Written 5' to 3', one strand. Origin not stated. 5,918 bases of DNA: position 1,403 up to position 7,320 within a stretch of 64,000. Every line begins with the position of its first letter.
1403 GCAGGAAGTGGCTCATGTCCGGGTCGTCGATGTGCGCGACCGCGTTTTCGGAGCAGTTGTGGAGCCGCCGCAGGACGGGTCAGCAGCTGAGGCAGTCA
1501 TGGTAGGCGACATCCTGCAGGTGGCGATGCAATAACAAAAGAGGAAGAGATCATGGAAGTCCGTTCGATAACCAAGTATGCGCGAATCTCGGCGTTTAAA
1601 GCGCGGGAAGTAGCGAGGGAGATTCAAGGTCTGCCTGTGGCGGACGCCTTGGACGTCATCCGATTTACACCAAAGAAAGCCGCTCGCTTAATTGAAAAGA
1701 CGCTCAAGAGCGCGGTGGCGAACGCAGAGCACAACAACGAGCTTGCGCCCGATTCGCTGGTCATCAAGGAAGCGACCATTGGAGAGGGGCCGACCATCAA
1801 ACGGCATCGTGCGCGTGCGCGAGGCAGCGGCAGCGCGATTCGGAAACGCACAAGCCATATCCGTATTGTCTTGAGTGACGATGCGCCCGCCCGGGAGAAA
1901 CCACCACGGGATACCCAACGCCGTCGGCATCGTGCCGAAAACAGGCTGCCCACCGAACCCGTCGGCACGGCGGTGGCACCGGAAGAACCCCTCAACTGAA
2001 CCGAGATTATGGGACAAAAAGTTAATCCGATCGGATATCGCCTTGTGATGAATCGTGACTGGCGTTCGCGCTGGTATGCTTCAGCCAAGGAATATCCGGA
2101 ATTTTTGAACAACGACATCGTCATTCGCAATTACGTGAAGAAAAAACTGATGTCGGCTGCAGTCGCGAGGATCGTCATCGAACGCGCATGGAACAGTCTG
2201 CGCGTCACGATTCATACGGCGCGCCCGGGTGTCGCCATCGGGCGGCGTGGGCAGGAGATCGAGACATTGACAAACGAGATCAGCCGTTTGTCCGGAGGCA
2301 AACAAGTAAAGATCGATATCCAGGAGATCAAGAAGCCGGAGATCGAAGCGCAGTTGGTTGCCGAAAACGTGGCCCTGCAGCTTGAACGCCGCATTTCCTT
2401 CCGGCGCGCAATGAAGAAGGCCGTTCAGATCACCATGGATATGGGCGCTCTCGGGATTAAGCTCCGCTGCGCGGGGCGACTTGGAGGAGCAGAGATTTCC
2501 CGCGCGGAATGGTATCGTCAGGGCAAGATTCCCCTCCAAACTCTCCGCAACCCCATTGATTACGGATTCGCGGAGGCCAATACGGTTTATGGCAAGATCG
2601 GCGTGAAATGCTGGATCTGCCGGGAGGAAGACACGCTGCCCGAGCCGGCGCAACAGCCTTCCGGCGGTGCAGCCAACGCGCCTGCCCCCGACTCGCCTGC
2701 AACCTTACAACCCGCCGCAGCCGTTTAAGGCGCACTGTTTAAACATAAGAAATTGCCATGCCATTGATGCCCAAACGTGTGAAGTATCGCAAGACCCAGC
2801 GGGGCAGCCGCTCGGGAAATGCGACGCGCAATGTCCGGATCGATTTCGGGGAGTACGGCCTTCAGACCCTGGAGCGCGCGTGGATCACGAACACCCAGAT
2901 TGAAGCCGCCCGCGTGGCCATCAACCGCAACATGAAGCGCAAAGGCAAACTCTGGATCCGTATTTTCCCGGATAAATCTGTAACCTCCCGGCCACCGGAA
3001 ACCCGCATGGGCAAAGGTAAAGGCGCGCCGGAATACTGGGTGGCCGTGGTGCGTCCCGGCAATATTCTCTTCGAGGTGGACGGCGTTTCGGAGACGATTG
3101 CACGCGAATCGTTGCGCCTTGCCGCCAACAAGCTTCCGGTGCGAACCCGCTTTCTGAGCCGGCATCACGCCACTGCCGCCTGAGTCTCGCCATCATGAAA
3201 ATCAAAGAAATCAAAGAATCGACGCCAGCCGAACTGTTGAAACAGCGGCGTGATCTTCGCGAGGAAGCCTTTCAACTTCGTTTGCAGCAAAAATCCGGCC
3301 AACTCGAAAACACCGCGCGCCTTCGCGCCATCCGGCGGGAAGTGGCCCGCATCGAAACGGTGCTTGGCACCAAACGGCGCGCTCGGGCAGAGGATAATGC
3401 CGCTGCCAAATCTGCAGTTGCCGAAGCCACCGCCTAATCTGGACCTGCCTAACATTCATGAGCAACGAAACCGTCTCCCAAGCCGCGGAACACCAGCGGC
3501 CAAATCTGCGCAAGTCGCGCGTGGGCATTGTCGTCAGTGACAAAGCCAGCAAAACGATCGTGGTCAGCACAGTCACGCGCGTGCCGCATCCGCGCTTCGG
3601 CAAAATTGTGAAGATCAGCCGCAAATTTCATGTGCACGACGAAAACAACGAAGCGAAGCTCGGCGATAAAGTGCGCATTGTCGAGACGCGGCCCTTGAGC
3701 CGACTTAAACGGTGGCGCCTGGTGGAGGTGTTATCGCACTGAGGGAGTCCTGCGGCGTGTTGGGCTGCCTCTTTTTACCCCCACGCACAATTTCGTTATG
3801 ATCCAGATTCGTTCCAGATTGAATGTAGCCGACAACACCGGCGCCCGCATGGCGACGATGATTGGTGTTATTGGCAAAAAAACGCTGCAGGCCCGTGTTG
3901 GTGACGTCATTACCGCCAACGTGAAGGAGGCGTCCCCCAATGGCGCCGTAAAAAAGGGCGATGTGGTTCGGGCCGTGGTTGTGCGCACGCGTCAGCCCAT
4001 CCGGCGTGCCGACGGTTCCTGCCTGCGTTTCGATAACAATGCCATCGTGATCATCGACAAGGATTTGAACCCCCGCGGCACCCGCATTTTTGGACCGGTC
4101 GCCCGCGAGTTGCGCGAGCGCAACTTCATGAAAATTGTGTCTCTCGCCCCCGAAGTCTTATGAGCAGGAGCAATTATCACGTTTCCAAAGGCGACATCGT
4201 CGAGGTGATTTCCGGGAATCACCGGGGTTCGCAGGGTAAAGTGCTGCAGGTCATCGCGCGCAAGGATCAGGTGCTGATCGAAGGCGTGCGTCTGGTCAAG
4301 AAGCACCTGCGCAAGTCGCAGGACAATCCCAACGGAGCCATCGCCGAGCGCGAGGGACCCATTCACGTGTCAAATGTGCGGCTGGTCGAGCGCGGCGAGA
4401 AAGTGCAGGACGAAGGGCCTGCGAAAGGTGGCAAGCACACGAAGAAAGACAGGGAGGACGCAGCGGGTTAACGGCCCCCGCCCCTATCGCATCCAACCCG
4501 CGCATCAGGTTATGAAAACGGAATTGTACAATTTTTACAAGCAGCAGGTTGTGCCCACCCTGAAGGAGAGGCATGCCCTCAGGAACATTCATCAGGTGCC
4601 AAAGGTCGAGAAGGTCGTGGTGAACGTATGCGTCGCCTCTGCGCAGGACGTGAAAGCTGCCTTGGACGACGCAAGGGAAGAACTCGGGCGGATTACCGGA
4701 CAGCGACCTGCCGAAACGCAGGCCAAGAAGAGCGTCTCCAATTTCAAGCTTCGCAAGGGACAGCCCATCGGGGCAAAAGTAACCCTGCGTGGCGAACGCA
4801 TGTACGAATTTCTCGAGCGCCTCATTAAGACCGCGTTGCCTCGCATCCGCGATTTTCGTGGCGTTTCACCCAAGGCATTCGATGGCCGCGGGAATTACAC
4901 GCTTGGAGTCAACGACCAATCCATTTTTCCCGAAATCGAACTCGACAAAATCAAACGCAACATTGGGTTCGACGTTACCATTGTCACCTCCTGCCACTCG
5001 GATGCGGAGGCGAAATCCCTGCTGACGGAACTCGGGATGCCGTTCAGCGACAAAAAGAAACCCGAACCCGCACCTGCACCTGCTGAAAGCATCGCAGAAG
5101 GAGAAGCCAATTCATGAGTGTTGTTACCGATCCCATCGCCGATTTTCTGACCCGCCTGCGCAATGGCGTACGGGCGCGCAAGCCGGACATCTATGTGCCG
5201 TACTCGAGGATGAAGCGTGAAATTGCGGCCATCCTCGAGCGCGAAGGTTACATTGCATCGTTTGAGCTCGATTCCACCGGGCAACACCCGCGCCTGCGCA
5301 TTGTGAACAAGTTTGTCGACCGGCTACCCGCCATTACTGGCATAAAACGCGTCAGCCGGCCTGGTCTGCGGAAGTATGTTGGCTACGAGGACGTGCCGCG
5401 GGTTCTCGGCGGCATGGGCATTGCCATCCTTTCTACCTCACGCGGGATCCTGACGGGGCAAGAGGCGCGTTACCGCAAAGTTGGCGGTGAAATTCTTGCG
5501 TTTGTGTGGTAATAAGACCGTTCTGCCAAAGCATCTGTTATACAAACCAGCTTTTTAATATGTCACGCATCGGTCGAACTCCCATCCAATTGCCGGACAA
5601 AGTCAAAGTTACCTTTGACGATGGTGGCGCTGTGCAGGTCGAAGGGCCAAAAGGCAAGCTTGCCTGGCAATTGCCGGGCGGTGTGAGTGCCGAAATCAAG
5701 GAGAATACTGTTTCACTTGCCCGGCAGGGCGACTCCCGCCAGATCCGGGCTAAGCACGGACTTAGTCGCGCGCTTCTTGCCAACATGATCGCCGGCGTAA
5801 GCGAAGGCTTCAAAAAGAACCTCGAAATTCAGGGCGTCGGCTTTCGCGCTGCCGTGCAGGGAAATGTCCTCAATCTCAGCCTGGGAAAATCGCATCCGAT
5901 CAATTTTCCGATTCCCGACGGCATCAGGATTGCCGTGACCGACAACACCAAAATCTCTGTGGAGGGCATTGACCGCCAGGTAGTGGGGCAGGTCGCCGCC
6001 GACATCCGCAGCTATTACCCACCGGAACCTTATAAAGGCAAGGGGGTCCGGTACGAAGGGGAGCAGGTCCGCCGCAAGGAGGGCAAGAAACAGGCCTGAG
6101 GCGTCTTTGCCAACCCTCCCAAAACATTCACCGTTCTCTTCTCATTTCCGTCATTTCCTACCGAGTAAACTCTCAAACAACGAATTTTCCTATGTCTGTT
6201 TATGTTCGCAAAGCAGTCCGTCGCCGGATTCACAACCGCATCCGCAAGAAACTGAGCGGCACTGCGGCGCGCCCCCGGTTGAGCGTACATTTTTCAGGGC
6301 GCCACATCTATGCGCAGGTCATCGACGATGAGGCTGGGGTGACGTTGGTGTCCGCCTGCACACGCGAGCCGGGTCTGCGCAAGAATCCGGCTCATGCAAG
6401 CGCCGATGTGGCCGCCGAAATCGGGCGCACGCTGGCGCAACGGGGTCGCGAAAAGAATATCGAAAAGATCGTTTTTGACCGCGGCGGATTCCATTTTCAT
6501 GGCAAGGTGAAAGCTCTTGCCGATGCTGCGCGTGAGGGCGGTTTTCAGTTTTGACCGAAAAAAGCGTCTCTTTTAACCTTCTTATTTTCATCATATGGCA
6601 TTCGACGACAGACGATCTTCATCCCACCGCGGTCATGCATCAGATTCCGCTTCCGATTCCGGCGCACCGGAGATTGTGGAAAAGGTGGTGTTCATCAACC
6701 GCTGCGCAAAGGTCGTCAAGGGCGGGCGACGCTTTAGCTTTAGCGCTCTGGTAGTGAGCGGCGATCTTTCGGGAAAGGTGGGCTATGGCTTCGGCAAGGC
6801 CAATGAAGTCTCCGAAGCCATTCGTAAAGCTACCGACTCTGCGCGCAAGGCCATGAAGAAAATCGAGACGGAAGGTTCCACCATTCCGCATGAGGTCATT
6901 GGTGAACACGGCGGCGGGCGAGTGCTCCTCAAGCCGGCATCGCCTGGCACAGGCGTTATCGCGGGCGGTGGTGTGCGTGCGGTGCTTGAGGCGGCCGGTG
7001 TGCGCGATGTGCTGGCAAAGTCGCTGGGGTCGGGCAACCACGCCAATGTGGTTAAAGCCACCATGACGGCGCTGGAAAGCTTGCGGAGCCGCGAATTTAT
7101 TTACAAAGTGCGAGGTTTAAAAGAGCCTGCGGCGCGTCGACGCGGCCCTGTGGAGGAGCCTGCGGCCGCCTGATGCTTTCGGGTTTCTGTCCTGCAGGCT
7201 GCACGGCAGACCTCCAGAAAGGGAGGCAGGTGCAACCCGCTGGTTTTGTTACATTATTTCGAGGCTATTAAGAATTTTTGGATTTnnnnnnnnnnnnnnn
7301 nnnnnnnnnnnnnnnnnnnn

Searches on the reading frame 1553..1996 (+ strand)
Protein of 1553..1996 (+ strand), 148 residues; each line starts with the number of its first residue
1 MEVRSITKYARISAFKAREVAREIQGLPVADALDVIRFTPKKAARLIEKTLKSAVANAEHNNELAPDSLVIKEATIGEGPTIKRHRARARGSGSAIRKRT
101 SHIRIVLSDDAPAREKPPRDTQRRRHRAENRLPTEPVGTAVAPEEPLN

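Call 3: search_protein_families(library=pfam, proteins=[window:1553-1996:+], max_evalue=1)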
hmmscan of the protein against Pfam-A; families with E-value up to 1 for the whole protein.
window:1553-1996:+ (148 aa): 2 families
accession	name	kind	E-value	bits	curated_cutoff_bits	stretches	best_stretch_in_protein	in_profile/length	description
PF00237.24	Ribosomal_L22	-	1e-36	125.7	28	1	7-108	3-104/104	Ribosomal protein L22p/L17e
PF15077.11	MAJIN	-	0.36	11.2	27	1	68-130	126-186/238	Membrane-anchored junction protein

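Call 73: list_cluster_members(proteins=[window:1553-1996:+, window:158-433:+, window:7844-9340:+, window:2009-2725:+])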
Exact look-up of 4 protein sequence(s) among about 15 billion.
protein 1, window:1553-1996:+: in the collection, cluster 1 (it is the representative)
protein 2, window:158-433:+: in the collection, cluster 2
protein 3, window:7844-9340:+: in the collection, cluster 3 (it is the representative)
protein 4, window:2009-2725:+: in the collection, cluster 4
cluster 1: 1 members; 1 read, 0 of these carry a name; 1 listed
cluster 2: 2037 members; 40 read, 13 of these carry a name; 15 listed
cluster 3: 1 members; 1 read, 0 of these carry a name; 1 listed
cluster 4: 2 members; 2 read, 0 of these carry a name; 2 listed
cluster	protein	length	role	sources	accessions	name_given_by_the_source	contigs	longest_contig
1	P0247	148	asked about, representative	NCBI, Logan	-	-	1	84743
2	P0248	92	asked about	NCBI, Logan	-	-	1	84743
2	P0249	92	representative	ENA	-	-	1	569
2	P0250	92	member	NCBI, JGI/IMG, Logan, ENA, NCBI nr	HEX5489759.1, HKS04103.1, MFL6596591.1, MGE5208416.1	MAG: 30S ribosomal protein S19 [Verrucomicrobia bacterium] | small subunit ribosomal protein S19 | MAG: 30S ribosomal protein S19 [Verrucomicrobiota bacterium]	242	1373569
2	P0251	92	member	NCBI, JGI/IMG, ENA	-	small subunit ribosomal protein S19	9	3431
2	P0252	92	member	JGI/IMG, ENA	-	small subunit ribosomal protein S19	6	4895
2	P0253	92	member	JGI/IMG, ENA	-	small subunit ribosomal protein S19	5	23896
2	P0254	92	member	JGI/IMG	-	small subunit ribosomal protein S19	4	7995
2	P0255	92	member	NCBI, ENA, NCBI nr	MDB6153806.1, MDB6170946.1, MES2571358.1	MAG: rpsS [Chthoniobacteraceae bacterium] | rpsS [Chthoniobacteraceae bacterium]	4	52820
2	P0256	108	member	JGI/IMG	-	small subunit ribosomal protein S19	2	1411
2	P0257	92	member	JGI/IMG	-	small subunit ribosomal protein S19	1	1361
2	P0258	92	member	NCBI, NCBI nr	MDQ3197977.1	MAG: 30S ribosomal protein S19 [Verrucomicrobiota bacterium] | 30S ribosomal protein S19 [Verrucomicrobiota bacterium]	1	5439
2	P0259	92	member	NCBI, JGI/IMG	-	small subunit ribosomal protein S19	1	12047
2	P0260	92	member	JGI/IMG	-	small subunit ribosomal protein S19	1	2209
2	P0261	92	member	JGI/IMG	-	small subunit ribosomal protein S19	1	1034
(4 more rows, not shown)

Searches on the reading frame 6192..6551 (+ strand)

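Call 47: search_protein_families(library=pfam, proteins=[window:6192-6551:+], max_evalue=0.001)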
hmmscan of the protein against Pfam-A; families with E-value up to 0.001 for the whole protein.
window:6192-6551:+ (120 aa): 1 family
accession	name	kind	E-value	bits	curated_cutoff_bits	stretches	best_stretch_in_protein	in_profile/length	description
PF00861.27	Ribosomal_L18p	-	2.2e-40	138.1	27.8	1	6-120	3-116/116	Ribosomal L18 of archaea, bacteria, mitoch. and chloroplast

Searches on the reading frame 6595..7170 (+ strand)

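Call 47: search_protein_families(library=pfam, proteins=[window:6595-7170:+], max_evalue=0.001)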
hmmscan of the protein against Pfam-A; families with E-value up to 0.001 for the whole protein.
window:6595-7170:+ (192 aa): 2 families
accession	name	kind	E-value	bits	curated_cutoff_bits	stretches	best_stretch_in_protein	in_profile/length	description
PF03719.21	Ribosomal_S5_C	-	1.3e-27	95.5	21.5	1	103-170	1-68/71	Ribosomal protein S5, C-terminal domain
PF00333.26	Ribosomal_S5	-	1.6e-25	89.3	27.1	1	29-91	3-65/65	Ribosomal protein S5, N-terminal domain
